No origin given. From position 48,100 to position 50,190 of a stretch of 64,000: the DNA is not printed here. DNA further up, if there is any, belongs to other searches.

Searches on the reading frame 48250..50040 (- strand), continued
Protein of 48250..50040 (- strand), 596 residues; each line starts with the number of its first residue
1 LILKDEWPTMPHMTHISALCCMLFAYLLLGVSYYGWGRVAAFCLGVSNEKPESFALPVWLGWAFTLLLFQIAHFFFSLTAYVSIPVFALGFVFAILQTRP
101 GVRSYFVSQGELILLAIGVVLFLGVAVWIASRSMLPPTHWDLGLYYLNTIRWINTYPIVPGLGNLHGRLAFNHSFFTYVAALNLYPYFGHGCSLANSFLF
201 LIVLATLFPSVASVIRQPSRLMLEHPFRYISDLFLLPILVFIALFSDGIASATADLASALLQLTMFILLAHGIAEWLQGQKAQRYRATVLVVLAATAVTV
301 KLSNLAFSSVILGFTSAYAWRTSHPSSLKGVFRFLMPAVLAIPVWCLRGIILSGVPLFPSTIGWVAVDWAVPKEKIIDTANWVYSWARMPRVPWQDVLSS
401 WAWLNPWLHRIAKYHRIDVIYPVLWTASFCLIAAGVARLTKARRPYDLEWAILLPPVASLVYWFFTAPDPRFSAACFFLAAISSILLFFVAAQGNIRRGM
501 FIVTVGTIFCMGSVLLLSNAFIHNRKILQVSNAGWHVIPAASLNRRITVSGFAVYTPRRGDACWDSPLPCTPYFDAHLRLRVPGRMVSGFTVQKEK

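Call 83: search_protein_families(library=pfam, proteins=[L005:1-1059:+, L002:11783-12661:+, L002:12700-13743:+, L002:14140-15540:+, L002:16789-18102:+, L002:16362-16784:+, L002:13743-14156:+, L002:598-1515:+, L176:6835-7551:-, L005:9696-11321:+], max_evalue=0.05)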
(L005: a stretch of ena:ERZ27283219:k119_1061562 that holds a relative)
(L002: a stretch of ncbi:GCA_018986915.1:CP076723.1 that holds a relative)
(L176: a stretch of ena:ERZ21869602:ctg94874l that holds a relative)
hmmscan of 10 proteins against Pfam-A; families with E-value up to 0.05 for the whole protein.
L005:1-1059:+ (352 aa): 6 families
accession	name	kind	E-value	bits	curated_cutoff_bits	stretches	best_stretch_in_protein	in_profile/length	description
PF00534.26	Glycos_transf_1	-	8e-31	107.3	26.4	1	173-330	11-171/172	Glycosyl transferases group 1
PF13692.12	Glyco_trans_1_4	-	2.1e-22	80.4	27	1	178-317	2-142/142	Glycosyl transferases group 1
PF13439.12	Glyco_transf_4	-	3.8e-16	60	28.5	1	1-161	1-166/170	Glycosyltransferase Family 4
PF20706.3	GT4-conflict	-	2.3e-12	47.1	26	1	116-343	134-384/385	Family 4 Glycosyltransferase in conflict systems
PF13579.12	Glyco_trans_4_4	-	5e-09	37.1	29.7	1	2-159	1-157/158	Glycosyl transferase 4-like domain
PF13524.12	Glyco_trans_1_2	-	4.7e-05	23.8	25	1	245-345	38-143/144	Glycosyl transferase-like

L002:11783-12661:+ (292 aa): 1 family
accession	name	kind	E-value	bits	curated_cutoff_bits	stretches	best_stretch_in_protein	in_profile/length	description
PF05050.19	Methyltransf_21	-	0.021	15.4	22.7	1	137-236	89-172/173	Methyltransferase FkbM domain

L002:12700-13743:+ (347 aa): 0 families

L002:14140-15540:+ (466 aa): 0 families

L002:16789-18102:+ (437 aa): 0 families

L002:16362-16784:+ (140 aa): 0 families

L002:13743-14156:+ (137 aa): 0 families

L002:598-1515:+ (305 aa): 0 families

L176:6835-7551:- (238 aa): 4 families
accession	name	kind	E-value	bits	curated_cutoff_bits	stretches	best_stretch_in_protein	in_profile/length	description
PF00535.33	Glycos_transf_2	-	5.2e-38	131.1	23.3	1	13-175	1-165/168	Glycosyl transferase family 2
PF10111.15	Glyco_tranf_2_2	-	6.8e-09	36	27.3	1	13-104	1-96/276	Glycosyltransferase like family 2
PF13641.12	Glyco_tranf_2_3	-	3.3e-07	31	27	1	10-153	1-138/230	Glycosyltransferase like family 2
PF13704.12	Glyco_tranf_2_4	-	0.0021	18.9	27.5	1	41-77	20-54/98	Glycosyl transferase family 2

L005:9696-11321:+ (541 aa): 1 family
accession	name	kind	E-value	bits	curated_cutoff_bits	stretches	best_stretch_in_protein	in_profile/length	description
PF13231.12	PMT_2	-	3.2e-12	47.4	26.1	1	91-242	6-158/160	Dolichyl-phosphate-mannose-protein mannosyltransferase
